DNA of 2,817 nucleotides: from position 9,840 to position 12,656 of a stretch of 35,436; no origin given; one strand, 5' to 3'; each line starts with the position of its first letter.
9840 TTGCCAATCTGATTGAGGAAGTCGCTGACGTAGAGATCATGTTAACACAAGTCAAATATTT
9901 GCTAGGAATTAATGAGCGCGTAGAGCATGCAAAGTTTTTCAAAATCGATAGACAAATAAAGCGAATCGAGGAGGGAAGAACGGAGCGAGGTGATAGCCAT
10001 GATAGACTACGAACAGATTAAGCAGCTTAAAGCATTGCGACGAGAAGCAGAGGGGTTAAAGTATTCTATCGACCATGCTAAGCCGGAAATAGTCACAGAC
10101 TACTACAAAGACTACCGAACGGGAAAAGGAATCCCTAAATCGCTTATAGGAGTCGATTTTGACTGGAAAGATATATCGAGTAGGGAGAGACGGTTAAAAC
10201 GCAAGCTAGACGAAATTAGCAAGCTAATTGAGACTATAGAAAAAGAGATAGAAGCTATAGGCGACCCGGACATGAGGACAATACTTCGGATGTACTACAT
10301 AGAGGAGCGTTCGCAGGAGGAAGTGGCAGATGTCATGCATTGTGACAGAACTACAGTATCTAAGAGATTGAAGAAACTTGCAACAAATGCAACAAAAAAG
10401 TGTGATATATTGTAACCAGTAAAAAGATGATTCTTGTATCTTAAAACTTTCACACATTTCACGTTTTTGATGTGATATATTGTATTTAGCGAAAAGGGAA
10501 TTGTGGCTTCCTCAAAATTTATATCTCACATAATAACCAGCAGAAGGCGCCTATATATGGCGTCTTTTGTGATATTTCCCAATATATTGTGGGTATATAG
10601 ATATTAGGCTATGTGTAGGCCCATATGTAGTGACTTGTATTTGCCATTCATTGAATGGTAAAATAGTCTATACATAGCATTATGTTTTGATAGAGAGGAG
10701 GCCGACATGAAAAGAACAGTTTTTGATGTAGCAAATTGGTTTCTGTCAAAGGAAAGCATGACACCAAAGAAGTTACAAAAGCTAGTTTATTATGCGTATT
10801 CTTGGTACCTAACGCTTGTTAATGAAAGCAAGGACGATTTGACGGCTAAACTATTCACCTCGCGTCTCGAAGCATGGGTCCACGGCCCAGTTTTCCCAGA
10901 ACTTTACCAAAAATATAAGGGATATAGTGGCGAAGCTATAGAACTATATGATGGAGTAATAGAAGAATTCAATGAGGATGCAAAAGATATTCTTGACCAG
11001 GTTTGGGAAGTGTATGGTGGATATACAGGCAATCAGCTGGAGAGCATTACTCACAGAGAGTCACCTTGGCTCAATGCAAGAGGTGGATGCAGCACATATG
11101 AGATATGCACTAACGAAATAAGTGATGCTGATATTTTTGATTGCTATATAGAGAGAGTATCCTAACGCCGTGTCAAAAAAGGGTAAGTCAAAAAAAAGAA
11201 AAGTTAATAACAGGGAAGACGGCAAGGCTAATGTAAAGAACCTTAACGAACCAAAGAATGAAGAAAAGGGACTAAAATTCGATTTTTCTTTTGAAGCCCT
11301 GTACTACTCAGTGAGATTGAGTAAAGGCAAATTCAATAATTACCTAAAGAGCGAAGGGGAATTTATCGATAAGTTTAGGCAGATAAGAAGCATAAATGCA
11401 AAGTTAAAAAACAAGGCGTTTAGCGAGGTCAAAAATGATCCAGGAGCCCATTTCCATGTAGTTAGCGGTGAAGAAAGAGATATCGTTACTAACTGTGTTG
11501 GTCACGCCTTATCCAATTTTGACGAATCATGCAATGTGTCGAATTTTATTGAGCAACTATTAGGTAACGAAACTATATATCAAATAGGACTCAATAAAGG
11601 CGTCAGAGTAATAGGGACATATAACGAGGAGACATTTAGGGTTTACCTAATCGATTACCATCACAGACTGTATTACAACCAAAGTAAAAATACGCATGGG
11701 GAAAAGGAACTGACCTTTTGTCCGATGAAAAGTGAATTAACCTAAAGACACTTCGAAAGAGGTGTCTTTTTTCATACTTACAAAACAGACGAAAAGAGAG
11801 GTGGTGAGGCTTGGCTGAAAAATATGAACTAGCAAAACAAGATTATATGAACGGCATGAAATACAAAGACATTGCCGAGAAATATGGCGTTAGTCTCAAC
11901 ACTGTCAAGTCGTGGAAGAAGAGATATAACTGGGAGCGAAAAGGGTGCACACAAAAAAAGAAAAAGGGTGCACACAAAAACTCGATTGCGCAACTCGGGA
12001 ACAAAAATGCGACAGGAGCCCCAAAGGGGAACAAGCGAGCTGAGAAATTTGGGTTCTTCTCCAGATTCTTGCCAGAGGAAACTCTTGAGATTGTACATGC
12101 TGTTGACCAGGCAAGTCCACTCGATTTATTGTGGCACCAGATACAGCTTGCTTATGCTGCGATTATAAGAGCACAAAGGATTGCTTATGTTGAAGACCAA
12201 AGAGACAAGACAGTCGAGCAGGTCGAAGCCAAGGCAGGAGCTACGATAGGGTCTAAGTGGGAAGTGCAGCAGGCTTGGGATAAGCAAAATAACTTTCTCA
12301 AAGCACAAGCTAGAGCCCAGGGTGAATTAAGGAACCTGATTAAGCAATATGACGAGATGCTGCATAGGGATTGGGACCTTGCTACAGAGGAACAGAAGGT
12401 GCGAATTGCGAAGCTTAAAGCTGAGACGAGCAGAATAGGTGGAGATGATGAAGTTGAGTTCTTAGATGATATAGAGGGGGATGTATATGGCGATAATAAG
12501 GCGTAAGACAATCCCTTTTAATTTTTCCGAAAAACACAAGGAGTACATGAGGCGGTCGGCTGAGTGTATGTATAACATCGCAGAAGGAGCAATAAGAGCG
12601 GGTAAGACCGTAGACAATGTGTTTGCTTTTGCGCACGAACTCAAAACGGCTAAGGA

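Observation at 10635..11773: Self-contained moron cassette: Panacea (DUF4065) protein translationally coupled to an unassignable 191-aa partner, a candidate novel PanA-toxin / abortive-infection pair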

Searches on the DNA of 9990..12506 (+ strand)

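Call 19: search_dna_similar(query=window:9990-12506:+, collection=phages, mode=distant, max_rows=25)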
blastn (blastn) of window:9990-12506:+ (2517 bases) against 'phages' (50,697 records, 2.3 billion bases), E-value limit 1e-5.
Records with a match: 34; places in all: 36; records where one place covers at least 80% of the query: 0.
Best place of each record, by identity: 90-95% 1; 60-80% 33.
By first word of the organism name: Clostridium 12; Clostridioides 7; Oenococcus 4; Anoxybacillus 2; Listeria 2; Brochothrix 2; Latilactobacillus 2; Acutalibacter 1; Mycolicibacterium 1; Lactobacillus 1.
By host as written in the record: Clostridium difficile 8; - 4; Clostridioides difficile 2; Clostridium difficile strain CD105HE1 ribotype 076 2; Anoxybacillus caldiproteolyticus 2; Oenococcus oeni Sarco S13 2; Oenococcus oeni Sarco S11 2; Listeria monocytogenes 2; and 9 more.
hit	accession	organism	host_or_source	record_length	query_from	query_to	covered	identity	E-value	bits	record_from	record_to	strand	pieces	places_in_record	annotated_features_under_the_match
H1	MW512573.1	Clostridioides phage phiCD418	Clostridioides difficile CD522418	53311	1845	2409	22%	63.9%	2e-13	84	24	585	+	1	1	terminase ATP subnunit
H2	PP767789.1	Clostridioides phage phiCDKH02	Clostridioides difficile CD500-12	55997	1767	2436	15%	69.1%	1e-11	146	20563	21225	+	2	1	terminase small subunit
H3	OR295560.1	Clostridioides phage phiCD508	Clostridioides difficile LCUS 0508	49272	1770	2408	14%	70.1%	2e-9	141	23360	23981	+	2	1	terminase small subunit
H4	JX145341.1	Clostridium phage phiMMP02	Clostridium difficile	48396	1770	2408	14%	70.1%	2e-9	141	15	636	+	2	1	terminase small subunit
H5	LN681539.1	Clostridium phage phiCD505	Clostridium difficile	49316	1770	2408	14%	70.1%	2e-9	141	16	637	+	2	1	yqaS: putative phage-related terminase small subunit; skin element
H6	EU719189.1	Clostridioides phage phiCD27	Clostridioides difficile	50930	1770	2408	14%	70.1%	2e-9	141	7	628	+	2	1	putative terminase small subunit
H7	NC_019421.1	Clostridium phage phiMMP02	Clostridium difficile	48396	1770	2408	14%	70.1%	2e-9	141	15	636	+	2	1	terminase small subunit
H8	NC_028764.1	Clostridium phage phiCD505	Clostridium difficile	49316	1770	2408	14%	70.1%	2e-9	141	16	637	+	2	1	yqaS: terminase small subunit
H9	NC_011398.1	Clostridioides phage phiCD27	Clostridioides difficile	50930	1770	2408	14%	70.1%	2e-9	141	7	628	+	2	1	terminase small subunit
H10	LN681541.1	Clostridium phage phiMMP01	Clostridium difficile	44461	1770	2408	14%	69.5%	2e-9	136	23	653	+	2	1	yqaS: putative phage-related terminase small subunit; skin element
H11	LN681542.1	Clostridium phage phiMMP03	Clostridium difficile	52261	1770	2408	14%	69.5%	2e-9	136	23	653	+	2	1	yqaS: putative phage-related terminase small subunit; skin element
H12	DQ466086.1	Clostridioides phage phiC2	-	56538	1770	2408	14%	69.5%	2e-9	136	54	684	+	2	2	putative terminase small subunit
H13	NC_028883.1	Clostridium phage phiMMP01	Clostridium difficile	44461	1770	2408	14%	69.5%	2e-9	136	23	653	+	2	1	yqaS: terminase small subunit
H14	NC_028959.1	Clostridium phage phiMMP03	Clostridium difficile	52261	1770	2408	14%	69.5%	2e-9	136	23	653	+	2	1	yqaS: terminase small subunit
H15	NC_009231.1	Clostridioides phage phiC2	-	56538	1770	2408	14%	69.5%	2e-9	136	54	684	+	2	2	terminase small subunit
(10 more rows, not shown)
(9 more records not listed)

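Call 89: search_rna_families(source=window, start=10300, end=11900, threshold=evalue, max_evalue=1)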
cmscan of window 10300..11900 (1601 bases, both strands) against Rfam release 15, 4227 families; matches with E-value up to 1: 0.
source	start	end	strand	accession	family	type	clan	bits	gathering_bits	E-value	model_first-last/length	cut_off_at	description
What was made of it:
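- Tried and rejected: No RNA family matched (call 89).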

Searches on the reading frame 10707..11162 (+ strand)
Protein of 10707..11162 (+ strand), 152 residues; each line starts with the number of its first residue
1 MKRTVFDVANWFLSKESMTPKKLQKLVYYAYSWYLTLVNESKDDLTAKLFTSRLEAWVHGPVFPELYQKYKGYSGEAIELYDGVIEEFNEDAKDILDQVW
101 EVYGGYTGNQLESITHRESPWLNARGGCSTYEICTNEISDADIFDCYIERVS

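Call 3: search_protein_families(library=pfam, proteins=[window:10707-11162:+], max_evalue=1)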
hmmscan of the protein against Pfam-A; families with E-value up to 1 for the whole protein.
window:10707-11162:+ (152 aa): 2 families
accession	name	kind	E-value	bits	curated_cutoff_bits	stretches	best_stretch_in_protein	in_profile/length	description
PF13274.11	SocA_Panacea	-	1.9e-17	64.6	25.7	1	23-121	1-112/113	Antitoxin SocA-like, Panacea domain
PF05267.17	DUF725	-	0.15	12.5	22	1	116-149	45-78/121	Protein of unknown function (DUF725)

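Call 4: search_protein_families(library=padloc, proteins=[window:10707-11162:+], max_evalue=1)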
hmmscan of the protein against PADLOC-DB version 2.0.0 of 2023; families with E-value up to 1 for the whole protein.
window:10707-11162:+ (152 aa): 0 families
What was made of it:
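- PADLOC gave 0 hits (call 4).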

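Call 5: search_protein_families(library=phrogs, proteins=[window:10707-11162:+], max_evalue=0.1)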
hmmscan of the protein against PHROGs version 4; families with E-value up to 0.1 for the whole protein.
window:10707-11162:+ (152 aa): 2 families
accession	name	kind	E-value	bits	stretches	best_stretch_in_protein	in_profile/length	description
phrog_1281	-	unknown function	9e-41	140.7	1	2-150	7-153/195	-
phrog_10390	-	unknown function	4.7e-35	122.5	1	4-147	150-291/299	-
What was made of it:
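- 10707..11165 (+): panA: a 152-aa standalone Panacea (DUF4065/SocA-like) protein, the putative antitoxin or sensor. PF13274 E 1.9e-17 (call 3). phrog_1281 E 9e-41 (call 5).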

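Call 8: search_protein_families(library=ncbifam, proteins=[window:10707-11162:+], max_evalue=1)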
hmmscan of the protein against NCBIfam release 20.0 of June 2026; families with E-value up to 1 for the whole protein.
window:10707-11162:+ (152 aa): 1 family
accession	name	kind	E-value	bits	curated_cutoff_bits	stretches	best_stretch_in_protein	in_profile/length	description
NF047745.1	SocA_antitoxin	equivalog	6.9e-14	51.9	190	1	16-147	19-155/176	type VI toxin-antitoxin system SocA family antitoxin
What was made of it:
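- Tried and rejected: Library scans of X. Pfam, PADLOC and NCBIfam gave nothing significant for the window protein (calls 3, 4, 8).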
